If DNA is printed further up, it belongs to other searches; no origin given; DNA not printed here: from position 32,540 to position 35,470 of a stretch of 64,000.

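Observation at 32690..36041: Carrier-protein-dependent acyl branch inside a glycan locus: A-T-TE protein with a Cys nucleophile in the TE and no Asp235 in the A domain, plus its own PPTase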

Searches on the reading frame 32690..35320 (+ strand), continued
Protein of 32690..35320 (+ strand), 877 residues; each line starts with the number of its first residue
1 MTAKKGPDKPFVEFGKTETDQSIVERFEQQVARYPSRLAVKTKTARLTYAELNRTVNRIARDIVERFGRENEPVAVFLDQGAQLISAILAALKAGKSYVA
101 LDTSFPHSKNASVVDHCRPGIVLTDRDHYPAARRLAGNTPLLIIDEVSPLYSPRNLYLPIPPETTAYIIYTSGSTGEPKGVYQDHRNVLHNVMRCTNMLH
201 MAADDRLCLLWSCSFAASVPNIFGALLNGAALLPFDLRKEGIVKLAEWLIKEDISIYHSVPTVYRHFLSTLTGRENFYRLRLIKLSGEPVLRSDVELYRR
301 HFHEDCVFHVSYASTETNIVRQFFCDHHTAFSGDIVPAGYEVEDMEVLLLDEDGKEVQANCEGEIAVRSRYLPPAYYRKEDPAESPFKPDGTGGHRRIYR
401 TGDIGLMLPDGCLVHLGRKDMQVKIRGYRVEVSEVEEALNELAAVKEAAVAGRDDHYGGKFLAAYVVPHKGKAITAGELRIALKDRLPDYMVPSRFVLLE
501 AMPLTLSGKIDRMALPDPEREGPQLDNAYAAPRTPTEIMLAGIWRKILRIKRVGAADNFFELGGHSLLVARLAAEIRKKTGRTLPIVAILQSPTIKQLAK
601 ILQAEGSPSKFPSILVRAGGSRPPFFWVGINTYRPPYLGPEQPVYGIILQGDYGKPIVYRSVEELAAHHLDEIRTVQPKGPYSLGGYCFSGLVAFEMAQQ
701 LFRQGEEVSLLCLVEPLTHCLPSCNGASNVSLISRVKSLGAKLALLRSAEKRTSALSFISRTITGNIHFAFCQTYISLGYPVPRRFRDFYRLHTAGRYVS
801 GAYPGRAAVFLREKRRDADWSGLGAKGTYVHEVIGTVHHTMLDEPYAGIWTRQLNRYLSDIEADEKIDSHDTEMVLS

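Call 66: search_dna_similar(query=window:32690-35320:+, collection=plasmids, mode=protein, max_rows=25, max_evalue=1e-40)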
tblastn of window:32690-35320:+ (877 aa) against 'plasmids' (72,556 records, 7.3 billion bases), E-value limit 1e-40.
In 2 record(s) the limit of 40 matching pieces per record was reached: places in those records are undercounted.
Records with a match: 1016; places in all: 5043; records where one place covers at least 80% of the query: 153.
Best place of each record, by identity: <60% 1016.
By first word of the organism name: Bacillus 169; Streptomyces 142; Rhizobium 133; Ralstonia 133; Pseudosulfitobacter 44; Sinorhizobium 41; Bradyrhizobium 25; Burkholderia 21; Vibrio 20; Azospirillum 16; and 95 more.
By predicted mobility (MOB-suite, as given by PLSDB): non-mobilizable 600; mobilizable 222; conjugative 194.
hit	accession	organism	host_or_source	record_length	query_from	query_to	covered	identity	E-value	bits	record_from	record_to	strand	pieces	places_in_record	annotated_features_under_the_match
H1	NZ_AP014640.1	Leptolyngbya boryana IAM M-101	-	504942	11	858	97%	32.1%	2e-96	339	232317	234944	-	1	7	non-ribosomal peptide synthetase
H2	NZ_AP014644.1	Leptolyngbya boryana dg5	-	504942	11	858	97%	32.1%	2e-96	339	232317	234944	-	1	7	non-ribosomal peptide synthetase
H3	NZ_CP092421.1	Leptolyngbya boryana IU 594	-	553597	11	858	97%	32.1%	2e-96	339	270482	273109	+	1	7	non-ribosomal peptide synthetase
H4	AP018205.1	Leptolyngbya boryana NIES-2135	-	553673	11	858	97%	32.1%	2e-96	339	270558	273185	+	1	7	amino acid adenylation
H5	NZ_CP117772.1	Nostoc sp. UHCC 0926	whole organism,lichen surface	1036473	10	600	67%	45.6%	7e-147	488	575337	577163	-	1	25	none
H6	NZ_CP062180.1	Mycetohabitans endofungorum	Rhizopus microsporus,bacterial ...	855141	20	867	97%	31.3%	4e-86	309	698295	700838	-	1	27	non-ribosomal peptide synthase/polyketide synthase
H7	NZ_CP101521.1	Ensifer adhaerens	cell cuture,rhizosphere soil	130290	12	869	98%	30.6%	3e-84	303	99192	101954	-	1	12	none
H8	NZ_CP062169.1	Mycetohabitans endofungorum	Rhizopus microsporus,bacterial ...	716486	20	867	97%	31.0%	4e-83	300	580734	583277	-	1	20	non-ribosomal peptide synthase/polyketide synthase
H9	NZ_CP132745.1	Mycetohabitans endofungorum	-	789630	20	867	97%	30.8%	4e-83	300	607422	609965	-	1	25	non-ribosomal peptide synthetase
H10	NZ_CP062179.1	Mycetohabitans endofungorum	Rhizopus microsporus,bacterial ...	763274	21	862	96%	31.0%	1e-81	296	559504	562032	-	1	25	non-ribosomal peptide synthase/polyketide synthase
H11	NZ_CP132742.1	Mycetohabitans endofungorum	Rhizopus microsporus,culture isolated ...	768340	20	867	97%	30.6%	1e-82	299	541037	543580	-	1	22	non-ribosomal peptide synthetase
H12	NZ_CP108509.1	Streptomyces sp. NBC_01237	-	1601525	20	846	94%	31.2%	6e-73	270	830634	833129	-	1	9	none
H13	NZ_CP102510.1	Streptomyces sp. NBC_00162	bacterial isolate,soil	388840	25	859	95%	30.8%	6e-75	276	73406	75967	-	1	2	non-ribosomal peptide synthetase/type I polyketide synthase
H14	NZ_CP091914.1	Nostoc sp. UHCC 0870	cell culture,Brackish water, ...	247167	11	863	97%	30.1%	8e-94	332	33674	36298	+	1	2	non-ribosomal peptide synthetase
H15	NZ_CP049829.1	Janthinobacterium lividum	single organism,water pond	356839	25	860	95%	30.7%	8e-81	293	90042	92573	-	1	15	non-ribosomal peptide synthetase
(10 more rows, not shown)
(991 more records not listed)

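Call 67: get_annotated_region(hit=H5, flank=9000)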
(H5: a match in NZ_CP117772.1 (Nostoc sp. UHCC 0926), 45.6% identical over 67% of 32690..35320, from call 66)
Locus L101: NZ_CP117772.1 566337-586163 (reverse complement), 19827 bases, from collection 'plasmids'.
description: Nostoc sp. UHCC 0926 plasmid pn1, complete sequence
organism: Nostoc sp. UHCC 0926 (NCBI taxid 3025190)
taxonomy: Bacteria; Cyanobacteriota; Cyanophyceae; Nostocales; Nostocaceae; Nostoc; Nostoc sp. UHCC 0926
host: -; source: whole organism,lichen surface; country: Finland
typing (MOB-suite, as given by PLSDB): non-mobilizable; mating-pair formation MPF_T
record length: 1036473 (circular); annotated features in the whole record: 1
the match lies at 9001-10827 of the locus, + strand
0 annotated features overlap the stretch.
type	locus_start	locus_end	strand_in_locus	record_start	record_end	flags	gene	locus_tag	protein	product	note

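Call 70: search_protein_families(library=pfam, proteins=[L101:8749-10905:+, L101:10905-15896:+, L101:16065-17318:+, L101:17551-18540:+, L101:7833-8777:+, L101:6461-7381:-, L101:4973-6328:-, L101:742-4893:-], max_evalue=0.00001)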
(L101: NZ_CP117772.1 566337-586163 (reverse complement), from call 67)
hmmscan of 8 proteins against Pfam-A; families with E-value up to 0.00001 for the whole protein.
L101:8749-10905:+ (719 aa): 3 families
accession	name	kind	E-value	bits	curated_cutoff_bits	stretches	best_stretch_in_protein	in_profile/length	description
PF00501.34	AMP-binding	-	3.2e-53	181.3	29.9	1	102-469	1-384/384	AMP-binding enzyme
PF00550.31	PP-binding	-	4.3e-14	53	20.8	1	632-695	2-67/67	Phosphopantetheine attachment site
PF13193.12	AMP-binding_C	-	5e-11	43.8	24.5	1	526-602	1-76/76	AMP-binding enzyme C-terminal domain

L101:10905-15896:+ (1664 aa): 5 families
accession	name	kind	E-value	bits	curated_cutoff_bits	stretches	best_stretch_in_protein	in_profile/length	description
PF00668.25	Condensation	-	2.2e-184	613.9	30.6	2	76-535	5-456/456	Condensation domain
PF00501.34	AMP-binding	-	1.1e-96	324.4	29.9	1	553-907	1-384/384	AMP-binding enzyme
PF18563.6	TubC_N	-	5.3e-18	65.3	26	1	5-55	2-52/52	TubC N-terminal docking domain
PF00550.31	PP-binding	-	3.7e-13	50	20.8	1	1130-1193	2-67/67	Phosphopantetheine attachment site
PF13193.12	AMP-binding_C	-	3.3e-10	41.2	24.5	0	966-1002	1-38/76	AMP-binding enzyme C-terminal domain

L101:16065-17318:+ (418 aa): 4 families
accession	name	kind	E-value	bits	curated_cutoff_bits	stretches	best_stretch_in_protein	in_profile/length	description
PF00534.26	Glycos_transf_1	-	1.6e-30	106.3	26.4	1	233-393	7-171/172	Glycosyl transferases group 1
PF13692.12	Glyco_trans_1_4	-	3.9e-27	95.7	27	1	242-380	3-142/142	Glycosyl transferases group 1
PF13439.12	Glyco_transf_4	-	2.9e-09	37.6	28.5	1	16-220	2-168/170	Glycosyltransferase Family 4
PF13524.12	Glyco_trans_1_2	-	3.4e-06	27.5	25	0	295-409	28-143/144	Glycosyl transferase-like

L101:17551-18540:+ (330 aa): 1 family
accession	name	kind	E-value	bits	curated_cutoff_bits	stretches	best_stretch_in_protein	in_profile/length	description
PF01075.23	Glyco_transf_9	-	1.3e-11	44.8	22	1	150-265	86-210/247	Glycosyltransferase family 9 (heptosyltransferase)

L101:7833-8777:+ (315 aa): 0 families

L101:6461-7381:- (306 aa): 4 families
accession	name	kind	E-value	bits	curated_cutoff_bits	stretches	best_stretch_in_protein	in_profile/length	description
PF00805.28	Pentapeptide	-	1.3e-70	232.8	20.2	8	175-213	2-40/40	Pentapeptide repeats (8 copies)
PF13599.13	Pentapeptide_4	-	9.3e-33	112.6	38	3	30-105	2-77/78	Pentapeptide repeat region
PF13576.12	Pentapeptide_3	-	9.5e-21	74.2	27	0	242-284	2-47/48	Pentapeptide repeats (9 copies)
PF25296.1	Decapeptide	-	6.2e-11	42.5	45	0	226-279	17-70/74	Decapeptide repeat region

L101:4973-6328:- (451 aa): 1 family
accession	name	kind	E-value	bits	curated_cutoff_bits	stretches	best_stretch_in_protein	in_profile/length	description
PF14516.12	AAA_35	-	4.3e-134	446.9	27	1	111-438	2-330/331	AAA-like domain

L101:742-4893:- (1383 aa): 1 family
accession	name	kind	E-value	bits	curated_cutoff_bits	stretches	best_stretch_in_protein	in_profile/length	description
PF05860.19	TPS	-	5e-42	145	33.5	1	38-276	1-245/252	TPS secretion domain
